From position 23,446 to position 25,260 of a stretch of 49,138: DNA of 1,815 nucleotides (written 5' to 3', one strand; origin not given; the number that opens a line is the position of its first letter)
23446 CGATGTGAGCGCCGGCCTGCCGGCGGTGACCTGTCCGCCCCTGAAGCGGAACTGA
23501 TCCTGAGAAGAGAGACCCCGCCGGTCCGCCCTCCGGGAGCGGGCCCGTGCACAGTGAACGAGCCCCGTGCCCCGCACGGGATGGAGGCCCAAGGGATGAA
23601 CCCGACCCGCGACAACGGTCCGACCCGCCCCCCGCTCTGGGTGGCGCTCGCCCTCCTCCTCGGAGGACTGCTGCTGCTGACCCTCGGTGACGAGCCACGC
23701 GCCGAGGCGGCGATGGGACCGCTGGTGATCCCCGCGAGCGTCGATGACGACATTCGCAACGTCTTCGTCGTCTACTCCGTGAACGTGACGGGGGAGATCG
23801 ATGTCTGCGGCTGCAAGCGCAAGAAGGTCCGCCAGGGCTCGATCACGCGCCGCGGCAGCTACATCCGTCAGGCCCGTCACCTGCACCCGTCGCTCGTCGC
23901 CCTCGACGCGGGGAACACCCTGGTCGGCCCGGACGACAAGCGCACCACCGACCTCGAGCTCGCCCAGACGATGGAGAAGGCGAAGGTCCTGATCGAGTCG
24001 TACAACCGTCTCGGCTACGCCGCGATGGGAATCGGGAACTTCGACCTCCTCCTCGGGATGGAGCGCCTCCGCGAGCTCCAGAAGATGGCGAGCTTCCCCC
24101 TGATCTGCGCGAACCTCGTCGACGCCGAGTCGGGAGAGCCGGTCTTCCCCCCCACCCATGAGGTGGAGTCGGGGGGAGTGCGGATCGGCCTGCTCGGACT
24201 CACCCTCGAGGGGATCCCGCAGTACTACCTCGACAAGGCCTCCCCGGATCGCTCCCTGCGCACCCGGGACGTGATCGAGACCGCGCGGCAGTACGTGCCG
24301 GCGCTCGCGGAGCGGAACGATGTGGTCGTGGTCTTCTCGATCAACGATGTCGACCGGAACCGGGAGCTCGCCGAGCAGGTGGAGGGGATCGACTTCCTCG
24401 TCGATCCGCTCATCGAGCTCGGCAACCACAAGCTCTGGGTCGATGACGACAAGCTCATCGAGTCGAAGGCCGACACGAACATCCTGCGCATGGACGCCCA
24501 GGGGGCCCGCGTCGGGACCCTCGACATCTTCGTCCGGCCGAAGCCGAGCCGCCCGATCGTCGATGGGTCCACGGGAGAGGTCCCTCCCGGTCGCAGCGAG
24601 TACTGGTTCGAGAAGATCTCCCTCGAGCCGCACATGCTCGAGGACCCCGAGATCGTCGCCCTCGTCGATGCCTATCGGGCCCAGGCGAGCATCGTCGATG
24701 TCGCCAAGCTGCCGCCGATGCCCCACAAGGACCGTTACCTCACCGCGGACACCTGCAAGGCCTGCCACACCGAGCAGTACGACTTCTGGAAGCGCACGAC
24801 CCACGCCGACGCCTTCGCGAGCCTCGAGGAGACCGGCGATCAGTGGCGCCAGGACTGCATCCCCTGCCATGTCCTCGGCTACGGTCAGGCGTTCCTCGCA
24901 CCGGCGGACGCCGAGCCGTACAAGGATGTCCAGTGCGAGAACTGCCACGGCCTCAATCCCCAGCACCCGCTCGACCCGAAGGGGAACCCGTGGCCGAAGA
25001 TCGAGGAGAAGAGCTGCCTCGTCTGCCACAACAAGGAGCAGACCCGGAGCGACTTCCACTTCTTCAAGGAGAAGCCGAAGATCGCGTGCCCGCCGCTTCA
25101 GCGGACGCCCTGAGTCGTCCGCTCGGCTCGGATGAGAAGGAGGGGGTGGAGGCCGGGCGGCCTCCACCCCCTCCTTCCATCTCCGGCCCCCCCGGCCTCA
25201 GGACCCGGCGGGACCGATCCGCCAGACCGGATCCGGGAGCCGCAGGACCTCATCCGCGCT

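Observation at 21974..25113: Tandem paralogs: 5'-nucleotidase-like fold with the DxH metal motif replaced by C-G-C/U, fused to four c-type hemes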

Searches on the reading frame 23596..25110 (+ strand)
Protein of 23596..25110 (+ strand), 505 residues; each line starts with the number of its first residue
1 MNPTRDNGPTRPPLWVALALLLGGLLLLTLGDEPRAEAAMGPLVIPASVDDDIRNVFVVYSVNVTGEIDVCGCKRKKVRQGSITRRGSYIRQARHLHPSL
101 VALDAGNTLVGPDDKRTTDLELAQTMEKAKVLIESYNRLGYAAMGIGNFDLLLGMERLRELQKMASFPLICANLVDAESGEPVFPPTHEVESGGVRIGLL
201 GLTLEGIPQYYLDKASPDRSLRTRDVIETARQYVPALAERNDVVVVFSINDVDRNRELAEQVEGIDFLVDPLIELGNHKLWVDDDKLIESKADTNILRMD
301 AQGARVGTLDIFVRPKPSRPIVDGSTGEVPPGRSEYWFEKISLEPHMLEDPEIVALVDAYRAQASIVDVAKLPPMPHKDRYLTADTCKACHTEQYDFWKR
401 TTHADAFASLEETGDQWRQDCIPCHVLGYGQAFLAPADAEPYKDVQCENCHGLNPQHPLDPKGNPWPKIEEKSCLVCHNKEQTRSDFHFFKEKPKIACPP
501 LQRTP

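Call 6: search_protein_families(library=pfam, max_evalue=1, proteins=[window:23596-25110:+])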
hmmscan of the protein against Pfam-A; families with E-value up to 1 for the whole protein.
seq(505 aa): 7 families
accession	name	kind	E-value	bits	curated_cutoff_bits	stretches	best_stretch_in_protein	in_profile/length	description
PF13435.11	Cytochrome_C554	-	4.8e-13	50.3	20.8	1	386-452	1-84/84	Cytochrome c554 and c-prime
PF14537.11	Cytochrom_c3_2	-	1.8e-05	25.6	25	2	443-483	5-38/79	Cytochrome c3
PF22113.1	Mtrc-MtrF_II-IV_dom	-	0.00013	21.9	30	1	383-428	119-166/176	Outer membrane cytochrome MtrC/MtrF-like, domains II/IV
PF14522.11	Cytochrome_C7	-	0.00018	21.7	24.8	2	444-484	13-54/67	Cytochrome c7 and related cytochrome c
PF09630.15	DUF2024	-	0.11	12.9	27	0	372-395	40-63/81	Domain of unknown function (DUF2024)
PF13472.12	Lipase_GDSL_2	-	0.27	12.2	32.9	0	231-275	53-99/178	GDSL-like Lipase/Acylhydrolase family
PF22678.1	Cytochrom_c_NrfB-like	-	0.31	12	27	1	387-457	1-71/89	Cytochrome c-type protein NrfB-like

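Call 7: search_protein_families(library=ncbifam, max_evalue=1, proteins=[window:23596-25110:+])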
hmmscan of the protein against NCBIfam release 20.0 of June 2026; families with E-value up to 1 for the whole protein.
seq(505 aa): 22 families
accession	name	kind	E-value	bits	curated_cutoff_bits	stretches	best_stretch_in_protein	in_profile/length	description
NF041198.1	UshA_like_PCGU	equivalog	8.9e-83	278.6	275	2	47-315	15-269/519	UshA-like (seleno)protein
NF006938.0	PRK09420.1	equivalog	3.3e-15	55.5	486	1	78-254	48-231/648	bifunctional 2',3'-cyclic-nucleotide 2'-phosphodiesterase/3'-nucleotidase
TIGR01390.1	CycNucDiestase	equivalog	1.3e-14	53.7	883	1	80-252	28-207/626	2',3'-cyclic-nucleotide 2'-phosphodiesterase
TIGR04486.1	thiosulf_SoxB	equivalog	4.3e-14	51.7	550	1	123-269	150-294/556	thiosulfohydrolase SoxB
NF007109.1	PRK09558.1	equivalog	4.8e-11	42.1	600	1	126-248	96-216/550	bifunctional UDP-sugar hydrolase/5'-nucleotidase UshA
NF006934.0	PRK09419.1-1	subfamily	3.7e-10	38.1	1646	1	75-210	72-199/1174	multifunctional 2',3'-cyclic-nucleotide 2'-phosphodiesterase/3'-nucleotidase/5'-nucleotidase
NF006937.0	PRK09419.1-4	equivalog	4.8e-09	34.2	2554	2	194-366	798-951/1411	multifunctional 2',3'-cyclic-nucleotide 2'-phosphodiesterase/3'-nucleotidase/5'-nucleotidase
NF008871.0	PRK11907.1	equivalog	1.6e-08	33.1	1266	1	81-253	142-322/814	bifunctional 2',3'-cyclic-nucleotide 2'-phosphodiesterase/3'-nucleotidase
TIGR01530.1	nadN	equivalog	8.5e-08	31.2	436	1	77-270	28-212/550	NAD nucleotidase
NF006935.0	PRK09419.1-2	equivalog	9.6e-08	30.1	2801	2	191-312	816-930/1445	multifunctional 2',3'-cyclic-nucleotide 2'-phosphodiesterase/3'-nucleotidase/5'-nucleotidase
NF041028.1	decahem_GSU2203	exception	2.1e-05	23.9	325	2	357-426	10-75/317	GSU2203 family decaheme c-type cytochrome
NF043010.1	Cyt554_Nsmonas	equivalog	2.4e-05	23.8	400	1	381-457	28-121/238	cytochrome c-550 CycA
NF040549.1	Nt5e_LPXTG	exception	4.4e-05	21.9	1050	1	132-174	159-201/731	cell surface ecto-5'-nucleotidase Nt5e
NF006936.0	PRK09419.1-3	equivalog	0.00024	18.8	2542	1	130-262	134-280/1212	multifunctional 2',3'-cyclic-nucleotide 2'-phosphodiesterase/3'-nucleotidase/5'-nucleotidase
NF006933.0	PRK09418.1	equivalog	0.00041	18.6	1419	1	133-255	123-259/780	bifunctional 2',3'-cyclic-nucleotide 2'-phosphodiesterase/3'-nucleotidase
NF040886.1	cyt_C_like_Sec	equivalog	0.095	11.2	250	1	384-413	45-73/423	multiheme c-type cytochrome (seleno)protein ExtKL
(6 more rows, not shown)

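Call 20: find_encoding_contigs(protein=window:23596-25110:+, flank=10000, max_places=4)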
Protein seq(505 aa) (505 aa): 23 contigs read that carry it; 4 places shown.
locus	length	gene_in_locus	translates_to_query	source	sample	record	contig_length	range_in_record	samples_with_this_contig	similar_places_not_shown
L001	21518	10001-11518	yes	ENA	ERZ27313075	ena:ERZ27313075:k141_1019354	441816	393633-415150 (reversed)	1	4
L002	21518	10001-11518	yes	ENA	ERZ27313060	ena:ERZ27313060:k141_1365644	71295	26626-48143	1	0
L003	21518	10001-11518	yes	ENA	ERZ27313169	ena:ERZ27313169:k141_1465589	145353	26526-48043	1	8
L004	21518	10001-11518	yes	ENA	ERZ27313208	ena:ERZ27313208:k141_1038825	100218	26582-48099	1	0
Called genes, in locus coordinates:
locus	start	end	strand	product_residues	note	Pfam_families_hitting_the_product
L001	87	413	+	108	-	-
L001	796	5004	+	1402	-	-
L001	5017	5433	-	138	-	PF04324:Fer2_BFD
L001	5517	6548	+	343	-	PF00155:Aminotran_1_2, PF01212:Beta_elim_lyase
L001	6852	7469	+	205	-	PF04542:Sigma70_r2, PF08281:Sigma70_r4_2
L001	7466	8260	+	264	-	PF13490:zf-HC2, PF00404:Dockerin_1 (faint)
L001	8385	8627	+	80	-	-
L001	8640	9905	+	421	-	PF14537:Cytochrom_c3_2 (faint), PF22113:Mtrc-MtrF_II-IV_dom (faint), PF13435:Cytochrome_C554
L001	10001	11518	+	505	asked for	PF14537:Cytochrom_c3_2 (faint), PF13435:Cytochrome_C554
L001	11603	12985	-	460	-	-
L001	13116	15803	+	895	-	PF09423:PhoD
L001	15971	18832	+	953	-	PF00082:Peptidase_S8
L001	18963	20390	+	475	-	PF13450:NAD_binding_8, PF13454:NAD_binding_9 (faint), PF01593:Amino_oxidase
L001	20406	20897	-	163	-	PF03061:4HBT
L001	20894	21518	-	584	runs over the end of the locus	PF14716:HHH_8, PF14520:HHH_5 (weak), PF14791:DNA_pol_B_thumb, PF02811:PHP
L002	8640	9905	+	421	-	PF14537:Cytochrom_c3_2 (faint), PF22113:Mtrc-MtrF_II-IV_dom (faint), PF13435:Cytochrome_C554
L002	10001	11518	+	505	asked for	PF14537:Cytochrom_c3_2 (faint), PF13435:Cytochrome_C554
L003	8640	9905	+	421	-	PF14537:Cytochrom_c3_2 (faint), PF22113:Mtrc-MtrF_II-IV_dom (faint), PF13435:Cytochrome_C554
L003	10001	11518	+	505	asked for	PF14537:Cytochrom_c3_2 (faint), PF13435:Cytochrome_C554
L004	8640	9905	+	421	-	PF14537:Cytochrom_c3_2 (faint), PF22113:Mtrc-MtrF_II-IV_dom (faint), PF13435:Cytochrome_C554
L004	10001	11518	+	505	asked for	PF14537:Cytochrom_c3_2 (faint), PF13435:Cytochrome_C554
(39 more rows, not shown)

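Call 26: find_homologous_proteins(query=window:23596-25110:+)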
Query window:23596-25110:+ (505 aa): 52 proteins with E <= 0.001 among 8000 candidates.
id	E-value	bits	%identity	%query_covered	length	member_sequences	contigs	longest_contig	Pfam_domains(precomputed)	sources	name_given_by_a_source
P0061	0.0e+0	1177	100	100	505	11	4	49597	PF14537.12,PF13435.12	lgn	-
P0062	1.4e-271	920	84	90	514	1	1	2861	PF13435.12,PF22113.2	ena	-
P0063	5.1e-252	855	76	90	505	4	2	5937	PF13435.12,PF22113.2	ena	-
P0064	6.7e-250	848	76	90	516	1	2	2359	PF13435.12,PF22113.2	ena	-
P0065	1.0e-228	778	70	91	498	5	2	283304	PF13435.12,PF22113.2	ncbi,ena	-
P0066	7.2e-227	772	72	89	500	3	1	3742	PF13435.12,PF22113.2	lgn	-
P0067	1.7e-224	764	71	89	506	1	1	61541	PF13435.12,PF22113.2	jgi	-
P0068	2.4e-220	751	70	89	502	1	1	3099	PF13435.12,PF22113.2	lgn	-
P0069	2.2e-219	748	69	89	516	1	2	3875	PF13435.12,PF22113.2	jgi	-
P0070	4.5e-194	664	58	98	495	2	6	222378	PF13435.12,PF22113.2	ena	-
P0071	1.1e-188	646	60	89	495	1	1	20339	PF14537.12,PF13435.12,PF22113.2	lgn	-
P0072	3.1e-185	635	58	90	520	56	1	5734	PF13435.12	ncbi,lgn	ncbi:MAG: multiheme c-type cytochrome [Planctomycetota bacterium]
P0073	4.0e-184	631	55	97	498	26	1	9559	PF13435.12,PF22113.2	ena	-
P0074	1.3e-182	626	59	89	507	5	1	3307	PF14537.12,PF13435.12,PF22113.2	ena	-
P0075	2.8e-182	625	55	94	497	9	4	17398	PF13435.12,PF22113.2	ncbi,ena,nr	ncbi:MAG: hypothetical protein CMJ95_00980 [Planctomycetes bacterium]|nr:hypothetical protein [Planc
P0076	1.9e-181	622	55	96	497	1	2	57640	PF13435.12,PF22113.2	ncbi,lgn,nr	ncbi:MAG: multiheme c-type cytochrome [Planctomycetota bacterium]|nr:multiheme c-type cytochrome [Pl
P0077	3.9e-179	615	57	89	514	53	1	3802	PF13435.12,PF22113.2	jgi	-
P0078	2.9e-178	612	53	97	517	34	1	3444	PF13435.12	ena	-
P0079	5.2e-178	611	58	89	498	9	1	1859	PF13435.12,PF22113.2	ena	-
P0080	4.9e-173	595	55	92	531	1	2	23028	PF13435.12,PF22113.2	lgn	-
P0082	2.6e-171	589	53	96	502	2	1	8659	PF13435.12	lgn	-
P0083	2.7e-168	579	52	97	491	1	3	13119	PF13435.12,PF22113.2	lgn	-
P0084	2.9e-168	579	53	96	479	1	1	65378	PF14537.12,PF13435.12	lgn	-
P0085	5.4e-167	575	57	85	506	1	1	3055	PF13435.12,PF22113.2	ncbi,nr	ncbi:MAG: multiheme c-type cytochrome, partial [Planctomycetota bacterium]|nr:multiheme c-type cytoc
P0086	2.6e-166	573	55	89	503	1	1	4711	PF13435.12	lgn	-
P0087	3.1e-166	572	53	89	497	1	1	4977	PF13435.12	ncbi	ncbi:MAG: multiheme c-type cytochrome [Planctomycetota bacterium]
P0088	3.2e-166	572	55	88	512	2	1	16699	PF13435.12,PF22113.2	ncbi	ncbi:MAG: multiheme c-type cytochrome [Planctomycetota bacterium]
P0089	2.6e-164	566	52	94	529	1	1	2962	PF14537.12,PF13435.12,PF22113.2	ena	-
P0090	1.8e-161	557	53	88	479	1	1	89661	PF13435.12,PF14522.12,PF22113.2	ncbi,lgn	ncbi:MAG: multiheme c-type cytochrome [Planctomycetota bacterium]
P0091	2.6e-157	543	48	97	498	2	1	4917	PF13435.12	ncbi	ncbi:MAG: multiheme c-type cytochrome [Planctomycetota bacterium]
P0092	4.6e-157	542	52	91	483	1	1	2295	PF13435.12,PF22113.2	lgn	-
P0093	1.1e-154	534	49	97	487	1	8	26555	PF13435.12,PF22113.2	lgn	-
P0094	3.7e-152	526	47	98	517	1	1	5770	PF13435.12,PF22113.2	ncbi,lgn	-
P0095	1.0e-149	518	49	88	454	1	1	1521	PF13435.12,PF22113.2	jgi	jgi:hypothetical protein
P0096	9.9e-148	511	47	98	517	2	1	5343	PF13435.12,PF22113.2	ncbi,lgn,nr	ncbi:MAG: hypothetical protein L0Z55_02710 [Planctomycetes bacterium]|nr:hypothetical protein [Planc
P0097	1.2e-146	508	50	88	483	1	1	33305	PF13435.12,PF22113.2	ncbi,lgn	-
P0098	1.1e-117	412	43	91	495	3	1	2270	PF14537.12,PF13435.12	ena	-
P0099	2.4e-110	388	40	91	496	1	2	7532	PF13435.12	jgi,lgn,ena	-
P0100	1.4e-109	385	41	89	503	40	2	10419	PF13435.12,PF22113.2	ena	-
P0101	1.9e-109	385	41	90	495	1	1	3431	PF14537.12,PF13435.12,PF22113.2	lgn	-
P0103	4.6e-89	318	39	83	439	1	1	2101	PF13435.12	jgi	jgi:hypothetical protein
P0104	8.3e-88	314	38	82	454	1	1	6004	PF13435.12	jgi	jgi:hypothetical protein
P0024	5.8e-87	311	38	81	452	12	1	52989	PF13435.12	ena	-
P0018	4.7e-86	308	36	83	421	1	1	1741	PF13435.12,PF22113.2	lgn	-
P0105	4.9e-28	116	28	88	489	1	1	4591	PF13435.12,PF22113.2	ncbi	-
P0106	4.9e-23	100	27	87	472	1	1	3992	PF13435.12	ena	-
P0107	1.7e-22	98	27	84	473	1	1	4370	PF13435.12,PF14522.12,PF22113.2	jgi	jgi:hypothetical protein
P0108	5.7e-22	96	26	85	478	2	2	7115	PF13435.12,PF22113.2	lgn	-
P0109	1.1e-6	46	28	48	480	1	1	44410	PF00149.34,PF02872.24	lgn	-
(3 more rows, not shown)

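Call 35: predict_structure(alignment_id=A2)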
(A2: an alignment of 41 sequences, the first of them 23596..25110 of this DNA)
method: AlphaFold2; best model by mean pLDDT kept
length: 505 residues; sequences in the alignment: 41
mean_pLDDT: 84.9   pTM: 0.80
mean pLDDT of the five models: 84.9, 83.0, 81.0, 79.9, 77.9
residues with pLDDT >= 90: 259; 70-90: 160; 50-70: 57; < 50: 29
segments of 3 or more residues with pLDDT < 50: 1-5, 33-44, 46-49, 75-77
pLDDT, mean of each block of 10 residues (from residue 1): 46 75 83 49 46 94 88 60 93 96 96 71 87 97 97 95 98 98 98 98 95 95 98 98 98 98 98 88 95 97 93 96 95 97 85 91 67 70 86 88 81 74 61 63 72 85 87 79 77 84 67
secondary structure, 60 per line:
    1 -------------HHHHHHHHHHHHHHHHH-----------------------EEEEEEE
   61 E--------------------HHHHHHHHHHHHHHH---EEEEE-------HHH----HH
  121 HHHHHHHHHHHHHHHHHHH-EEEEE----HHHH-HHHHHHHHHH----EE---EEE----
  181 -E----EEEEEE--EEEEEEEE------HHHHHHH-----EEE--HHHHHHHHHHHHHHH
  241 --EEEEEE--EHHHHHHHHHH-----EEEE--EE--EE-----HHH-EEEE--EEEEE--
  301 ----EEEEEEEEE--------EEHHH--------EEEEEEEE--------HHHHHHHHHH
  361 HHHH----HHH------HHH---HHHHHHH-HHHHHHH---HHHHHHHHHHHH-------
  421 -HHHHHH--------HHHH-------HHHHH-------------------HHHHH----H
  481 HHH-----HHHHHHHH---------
elements in order: H14-30 E54-61 H82-96 E100-104 H119-139 E141-145 H150-153 H155-164 E174-176 E187-192 E195-202 H209-215 E221-223 H226-240 E243-248 H252-261 E267-270 E288-291 E294-298 E305-313 E335-342 H351-364 H384-390 H392-398 H402-413 H422-427 H436-439 H447-451 H471-475 H480-483 H489-496

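Call 39: fold_search(model_id=the predicted structure, library=pdb)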
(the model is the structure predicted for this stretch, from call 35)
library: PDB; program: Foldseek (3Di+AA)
matches with E <= 10: 970; with E <= 0.001: 79
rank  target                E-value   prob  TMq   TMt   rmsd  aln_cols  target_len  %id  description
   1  3ivd_A                8.8e-21  1.00  0.49  0.49   6.6       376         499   18  Putative 5'-Nucleotidase (c4898) from Escherichia Coli in complex with Uridine (released 2009-09-29)
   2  1oid_B                1.7e-20  1.00  0.46  0.45  12.2       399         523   16  5'-Nucleotidase (E. coli) with an Engineered Disulfide Bridge (S228C, P513C) (released 2004-06-10)
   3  3ive                  2.1e-20  1.00  0.47  0.48   4.3       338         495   17  Putative 5'-Nucleotidase (c4898) from Escherichia Coli in complex with Cytidine (released 2009-09-29)
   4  3ivd_B                2.7e-20  1.00  0.48  0.49   7.6       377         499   18  Putative 5'-Nucleotidase (c4898) from Escherichia Coli in complex with Uridine (released 2009-09-29)
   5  9p1m_A                1.2e-19  1.00  0.49  0.48   8.9       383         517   18  Cryo-EM structure of CD73 in complex with antibody Sym024 (released 2025-12-24)
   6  2ush_A                1.6e-19  1.00  0.48  0.48   7.9       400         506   16  5'-NUCLEOTIDASE FROM E. COLI (released 1999-06-15)
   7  6s7f                  1.8e-19  1.00  0.47  0.46   9.1       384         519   18  Human CD73 (5'-nucleotidase) in complex with PSB12379 (an AOPCP derivative) in the closed state (released 2020-07-22)
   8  4wwl                  2.3e-19  1.00  0.46  0.44  12.0       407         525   16  E. coli 5'-nucleotidase mutant I521C labeled with MTSL (intermediate form) (released 2014-11-26)
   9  9r0d_A                2.7e-19  1.00  0.50  0.48   9.5       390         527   19  Human CD73 (ecto 5'-nucleotidase) in complex with compound 7 (released 2025-11-12)
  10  5eqv                  3.1e-19  1.00  0.46  0.66   5.6       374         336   19  1.45 Angstrom Crystal Structure of Bifunctional 2',3'-cyclic Nucleotide 2'-phosphodiesterase/3'-Nucleotidase Periplasmic (released 2015-11-25)
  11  6xug_A                3.1e-19  1.00  0.49  0.48   9.6       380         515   19  Human Ecto-5'-nucleotidase (CD73) in complex with A2410 (compound 53 in publication) in the closed form in crystal for (released 2020-04-22)
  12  7qgo                  3.1e-19  1.00  0.47  0.46   9.3       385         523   18  Human CD73 (ecto 5'-nucleotidase) in complex with MRS4602 (a 3-methyl-CMPCP derivative, compound 21 in paper) in the clo (released 2022-02-16)
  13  6ye2_A                3.3e-19  1.00  0.48  0.47   5.0       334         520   20  Human Ecto-5'-nucleotidase (CD73) in complex with the AMPCP derivative A1202 (compound 4a in publication) in the close (released 2021-01-20)
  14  1ush                  3.3e-19  1.00  0.48  0.48   8.0       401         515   15  5'-NUCLEOTIDASE FROM E. COLI (released 1999-06-15)
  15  9hjg_D                3.7e-19  1.00  0.48  0.47   5.0       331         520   21  Crystal structure of human CD73 (ecto-5'-nucleotidase) in complex with an N6-disubstituted acyclic ADP analog (compoun (released 2025-05-28)
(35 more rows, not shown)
